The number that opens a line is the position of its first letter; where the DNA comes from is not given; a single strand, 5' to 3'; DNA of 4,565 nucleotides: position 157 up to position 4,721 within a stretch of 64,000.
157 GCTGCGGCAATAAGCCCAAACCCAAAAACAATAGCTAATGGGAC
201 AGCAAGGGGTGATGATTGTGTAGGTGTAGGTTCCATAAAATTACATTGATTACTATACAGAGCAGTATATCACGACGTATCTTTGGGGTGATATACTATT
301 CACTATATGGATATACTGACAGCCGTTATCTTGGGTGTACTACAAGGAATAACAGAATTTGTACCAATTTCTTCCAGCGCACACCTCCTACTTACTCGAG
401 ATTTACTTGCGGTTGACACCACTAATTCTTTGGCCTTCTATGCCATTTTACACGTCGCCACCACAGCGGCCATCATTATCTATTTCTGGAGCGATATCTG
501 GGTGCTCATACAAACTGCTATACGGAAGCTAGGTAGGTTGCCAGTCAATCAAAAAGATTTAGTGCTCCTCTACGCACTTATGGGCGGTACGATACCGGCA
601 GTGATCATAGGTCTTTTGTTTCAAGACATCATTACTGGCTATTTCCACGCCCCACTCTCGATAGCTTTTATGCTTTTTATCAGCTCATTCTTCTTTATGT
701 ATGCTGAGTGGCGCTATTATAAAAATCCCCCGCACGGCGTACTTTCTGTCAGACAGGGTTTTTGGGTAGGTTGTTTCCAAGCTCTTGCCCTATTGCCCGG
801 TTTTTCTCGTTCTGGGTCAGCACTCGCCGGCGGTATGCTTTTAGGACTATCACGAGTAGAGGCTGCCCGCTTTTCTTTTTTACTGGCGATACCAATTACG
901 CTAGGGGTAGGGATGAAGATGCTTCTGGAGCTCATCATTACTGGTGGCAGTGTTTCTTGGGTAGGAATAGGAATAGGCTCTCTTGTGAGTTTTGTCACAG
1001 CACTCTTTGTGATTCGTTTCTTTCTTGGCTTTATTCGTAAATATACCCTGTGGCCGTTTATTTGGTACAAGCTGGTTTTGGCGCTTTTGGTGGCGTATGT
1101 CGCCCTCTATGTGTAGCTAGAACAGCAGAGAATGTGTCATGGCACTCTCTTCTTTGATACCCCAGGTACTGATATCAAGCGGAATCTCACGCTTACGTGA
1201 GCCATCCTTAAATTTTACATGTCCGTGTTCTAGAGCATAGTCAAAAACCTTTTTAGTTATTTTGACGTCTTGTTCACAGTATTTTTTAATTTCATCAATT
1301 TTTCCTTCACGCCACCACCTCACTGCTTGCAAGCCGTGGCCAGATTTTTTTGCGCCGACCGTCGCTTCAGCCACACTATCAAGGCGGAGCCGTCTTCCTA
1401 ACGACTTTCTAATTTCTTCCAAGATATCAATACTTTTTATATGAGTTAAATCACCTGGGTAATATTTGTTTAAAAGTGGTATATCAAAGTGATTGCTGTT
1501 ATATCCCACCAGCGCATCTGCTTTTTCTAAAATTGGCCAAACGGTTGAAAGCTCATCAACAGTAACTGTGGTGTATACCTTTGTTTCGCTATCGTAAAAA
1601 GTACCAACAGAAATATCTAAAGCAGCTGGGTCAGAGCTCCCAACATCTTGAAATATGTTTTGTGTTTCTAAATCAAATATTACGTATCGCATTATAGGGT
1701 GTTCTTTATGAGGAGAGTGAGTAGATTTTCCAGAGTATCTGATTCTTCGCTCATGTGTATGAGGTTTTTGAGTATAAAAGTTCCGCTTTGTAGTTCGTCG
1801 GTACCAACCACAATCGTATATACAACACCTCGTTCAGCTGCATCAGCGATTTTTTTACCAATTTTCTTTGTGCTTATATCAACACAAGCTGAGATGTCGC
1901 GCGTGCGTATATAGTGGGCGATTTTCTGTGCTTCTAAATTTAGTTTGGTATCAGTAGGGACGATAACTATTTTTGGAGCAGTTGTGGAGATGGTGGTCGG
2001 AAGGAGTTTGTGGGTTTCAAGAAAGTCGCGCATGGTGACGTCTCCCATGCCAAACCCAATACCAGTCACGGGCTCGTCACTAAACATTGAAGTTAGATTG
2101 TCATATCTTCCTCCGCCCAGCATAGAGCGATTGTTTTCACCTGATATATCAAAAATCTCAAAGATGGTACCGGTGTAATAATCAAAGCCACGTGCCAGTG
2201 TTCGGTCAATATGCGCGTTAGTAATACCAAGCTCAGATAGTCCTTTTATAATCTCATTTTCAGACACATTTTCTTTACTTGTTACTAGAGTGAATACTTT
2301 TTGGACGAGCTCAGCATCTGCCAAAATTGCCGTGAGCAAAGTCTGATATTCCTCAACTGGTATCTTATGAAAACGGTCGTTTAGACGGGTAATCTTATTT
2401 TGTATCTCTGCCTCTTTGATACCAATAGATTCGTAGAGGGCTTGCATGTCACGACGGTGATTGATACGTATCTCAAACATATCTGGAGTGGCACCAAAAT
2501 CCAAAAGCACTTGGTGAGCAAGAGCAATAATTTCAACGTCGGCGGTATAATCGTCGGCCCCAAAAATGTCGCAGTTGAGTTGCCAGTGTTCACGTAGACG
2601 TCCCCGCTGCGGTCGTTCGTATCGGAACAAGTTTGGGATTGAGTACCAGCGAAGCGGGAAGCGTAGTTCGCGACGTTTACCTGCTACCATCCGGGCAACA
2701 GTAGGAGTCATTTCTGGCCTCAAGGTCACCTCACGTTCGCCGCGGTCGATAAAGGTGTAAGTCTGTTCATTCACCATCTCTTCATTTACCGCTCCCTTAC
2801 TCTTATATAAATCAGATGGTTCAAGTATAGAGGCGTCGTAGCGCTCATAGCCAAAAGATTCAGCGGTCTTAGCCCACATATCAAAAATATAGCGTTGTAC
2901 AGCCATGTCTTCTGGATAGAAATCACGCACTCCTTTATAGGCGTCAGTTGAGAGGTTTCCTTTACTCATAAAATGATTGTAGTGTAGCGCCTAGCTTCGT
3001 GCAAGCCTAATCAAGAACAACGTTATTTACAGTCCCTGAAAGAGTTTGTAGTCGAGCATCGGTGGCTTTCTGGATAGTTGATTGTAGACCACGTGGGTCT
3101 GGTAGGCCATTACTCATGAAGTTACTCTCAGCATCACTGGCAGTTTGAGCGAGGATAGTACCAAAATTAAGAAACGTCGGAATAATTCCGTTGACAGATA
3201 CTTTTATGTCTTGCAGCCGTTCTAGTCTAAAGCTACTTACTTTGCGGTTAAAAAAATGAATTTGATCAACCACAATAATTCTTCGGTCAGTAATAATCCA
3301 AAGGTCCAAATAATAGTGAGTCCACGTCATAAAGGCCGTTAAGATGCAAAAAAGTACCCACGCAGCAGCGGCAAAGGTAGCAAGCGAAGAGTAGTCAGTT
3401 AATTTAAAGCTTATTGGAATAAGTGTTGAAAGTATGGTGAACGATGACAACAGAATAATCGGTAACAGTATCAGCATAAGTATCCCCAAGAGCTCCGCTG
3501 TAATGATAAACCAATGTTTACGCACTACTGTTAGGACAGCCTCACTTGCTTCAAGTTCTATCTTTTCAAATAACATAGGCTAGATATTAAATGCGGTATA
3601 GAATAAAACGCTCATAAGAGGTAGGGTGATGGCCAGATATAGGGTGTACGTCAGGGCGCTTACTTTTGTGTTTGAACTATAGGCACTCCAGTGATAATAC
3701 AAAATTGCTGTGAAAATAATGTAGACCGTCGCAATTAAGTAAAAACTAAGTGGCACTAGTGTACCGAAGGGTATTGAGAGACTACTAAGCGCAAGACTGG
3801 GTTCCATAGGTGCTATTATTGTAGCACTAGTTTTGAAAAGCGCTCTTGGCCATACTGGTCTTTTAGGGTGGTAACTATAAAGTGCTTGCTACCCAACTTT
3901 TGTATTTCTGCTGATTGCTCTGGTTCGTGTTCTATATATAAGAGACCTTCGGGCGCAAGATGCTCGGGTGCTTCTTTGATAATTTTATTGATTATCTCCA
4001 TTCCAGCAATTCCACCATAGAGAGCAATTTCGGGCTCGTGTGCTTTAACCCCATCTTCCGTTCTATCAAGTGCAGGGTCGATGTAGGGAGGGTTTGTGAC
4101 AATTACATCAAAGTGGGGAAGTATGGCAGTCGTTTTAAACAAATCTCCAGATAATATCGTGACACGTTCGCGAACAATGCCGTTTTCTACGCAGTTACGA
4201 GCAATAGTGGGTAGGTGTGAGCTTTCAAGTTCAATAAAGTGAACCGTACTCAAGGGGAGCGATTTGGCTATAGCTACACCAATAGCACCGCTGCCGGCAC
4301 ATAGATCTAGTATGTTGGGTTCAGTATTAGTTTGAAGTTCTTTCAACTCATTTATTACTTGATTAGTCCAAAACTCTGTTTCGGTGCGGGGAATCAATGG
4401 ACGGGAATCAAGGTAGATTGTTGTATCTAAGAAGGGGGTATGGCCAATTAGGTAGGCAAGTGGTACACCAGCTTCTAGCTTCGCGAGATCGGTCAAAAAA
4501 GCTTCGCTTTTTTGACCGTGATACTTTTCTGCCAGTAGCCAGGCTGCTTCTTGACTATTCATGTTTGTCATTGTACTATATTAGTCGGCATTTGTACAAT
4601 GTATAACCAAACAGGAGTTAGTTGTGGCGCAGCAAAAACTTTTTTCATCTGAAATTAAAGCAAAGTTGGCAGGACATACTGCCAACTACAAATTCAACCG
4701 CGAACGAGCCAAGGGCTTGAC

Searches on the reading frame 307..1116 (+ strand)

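Call 45: search_protein_families(library=pfam, proteins=[window:307-1116:+], max_evalue=0.001)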
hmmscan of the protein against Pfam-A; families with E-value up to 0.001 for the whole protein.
window:307-1116:+ (269 aa): 1 family
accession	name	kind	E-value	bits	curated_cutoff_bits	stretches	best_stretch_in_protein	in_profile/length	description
PF02673.24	BacA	-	2.1e-70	237.8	33.4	1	6-260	1-256/257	Bacitracin resistance protein BacA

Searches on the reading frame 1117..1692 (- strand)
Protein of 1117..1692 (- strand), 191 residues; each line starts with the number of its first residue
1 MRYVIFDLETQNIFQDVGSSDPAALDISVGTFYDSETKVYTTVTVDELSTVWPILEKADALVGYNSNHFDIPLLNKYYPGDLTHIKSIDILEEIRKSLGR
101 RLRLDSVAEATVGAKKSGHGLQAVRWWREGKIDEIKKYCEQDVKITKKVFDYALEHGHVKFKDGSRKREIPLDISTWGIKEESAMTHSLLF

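Call 45: search_protein_families(library=pfam, proteins=[window:1117-1692:-], max_evalue=0.001)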
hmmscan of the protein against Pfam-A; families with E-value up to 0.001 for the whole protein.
window:1117-1692:- (191 aa): 2 families
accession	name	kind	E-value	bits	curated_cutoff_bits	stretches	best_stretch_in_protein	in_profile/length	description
PF13482.12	RNase_H_2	-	1.5e-11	45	22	1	4-152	1-163/165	RNase_H superfamily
PF10108.15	DNA_pol_B_exo2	-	2.8e-08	34.1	24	1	86-149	104-169/213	Predicted 3'-5' exonuclease related to the exonuclease domain of PolB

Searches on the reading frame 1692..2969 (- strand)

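Call 45: search_protein_families(library=pfam, proteins=[window:1692-2969:-], max_evalue=0.001)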
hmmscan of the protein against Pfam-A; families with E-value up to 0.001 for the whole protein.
window:1692-2969:- (425 aa): 3 families
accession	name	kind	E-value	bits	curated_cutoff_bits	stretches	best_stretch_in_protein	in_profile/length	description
PF13393.11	tRNA-synt_His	-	1.2e-35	123.7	25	1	13-307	1-302/308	Histidyl-tRNA synthetase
PF03129.25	HGTP_anticodon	-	4.1e-14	52.9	21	1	333-422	1-93/94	Anticodon binding domain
PF00587.30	tRNA-synt_2b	-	2e-11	44.7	29.3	1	71-200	1-145/179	tRNA synthetase class II core domain (G, H, P, S and T)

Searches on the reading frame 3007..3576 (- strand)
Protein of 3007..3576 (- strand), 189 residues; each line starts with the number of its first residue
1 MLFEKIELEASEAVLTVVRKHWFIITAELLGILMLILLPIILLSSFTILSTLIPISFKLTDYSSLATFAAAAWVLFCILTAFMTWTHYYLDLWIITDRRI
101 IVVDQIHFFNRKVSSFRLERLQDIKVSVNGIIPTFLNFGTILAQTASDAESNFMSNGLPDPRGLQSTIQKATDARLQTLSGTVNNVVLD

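Call 45: search_protein_families(library=pfam, proteins=[window:3007-3576:-], max_evalue=0.001)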
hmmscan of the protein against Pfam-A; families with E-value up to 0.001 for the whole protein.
window:3007-3576:- (189 aa): 2 families
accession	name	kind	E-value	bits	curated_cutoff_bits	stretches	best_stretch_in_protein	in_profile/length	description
PF03703.20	bPH_2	-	5.1e-05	23.9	22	1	93-150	6-60/78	Bacterial PH domain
PF14470.12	bPH_3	-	0.00019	22.3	23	1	87-127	19-59/95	Bacterial PH domain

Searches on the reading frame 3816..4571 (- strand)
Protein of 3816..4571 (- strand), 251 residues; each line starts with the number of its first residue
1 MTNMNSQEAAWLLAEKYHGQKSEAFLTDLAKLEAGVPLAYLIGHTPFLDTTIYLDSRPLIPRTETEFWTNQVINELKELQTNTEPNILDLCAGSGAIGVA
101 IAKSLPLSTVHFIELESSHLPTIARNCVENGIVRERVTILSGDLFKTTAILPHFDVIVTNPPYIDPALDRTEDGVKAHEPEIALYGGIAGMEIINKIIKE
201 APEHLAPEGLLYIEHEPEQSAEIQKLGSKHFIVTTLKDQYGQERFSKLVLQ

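Call 45: search_protein_families(library=pfam, proteins=[window:3816-4571:-], max_evalue=0.001)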
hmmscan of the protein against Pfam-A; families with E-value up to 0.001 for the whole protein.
window:3816-4571:- (251 aa): 7 families
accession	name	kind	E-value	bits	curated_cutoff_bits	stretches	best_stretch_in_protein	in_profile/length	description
PF05175.20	MTS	-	2.7e-13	50.4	23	1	76-164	24-109/170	Methyltransferase small domain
PF03602.21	Cons_hypoth95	-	2.9e-08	34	24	1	83-167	41-127/182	Conserved hypothetical protein 95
PF09445.16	Methyltransf_15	-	2.1e-05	24.6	22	1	87-163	4-81/165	RNA cap guanine-N2 methyltransferase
PF13649.12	Methyltransf_25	-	7e-05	23.9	27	1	87-159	1-70/97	Methyltransferase domain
PF13847.12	Methyltransf_31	-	0.0002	21.5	27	1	86-224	6-123/145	Methyltransferase domain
PF02384.22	N6_Mtase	-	0.00032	20.6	20.4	1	66-165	27-137/311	N-6 DNA Methylase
PF00891.24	Methyltransf_2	-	0.00079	19.3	22.3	0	73-158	52-132/210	O-methyltransferase domain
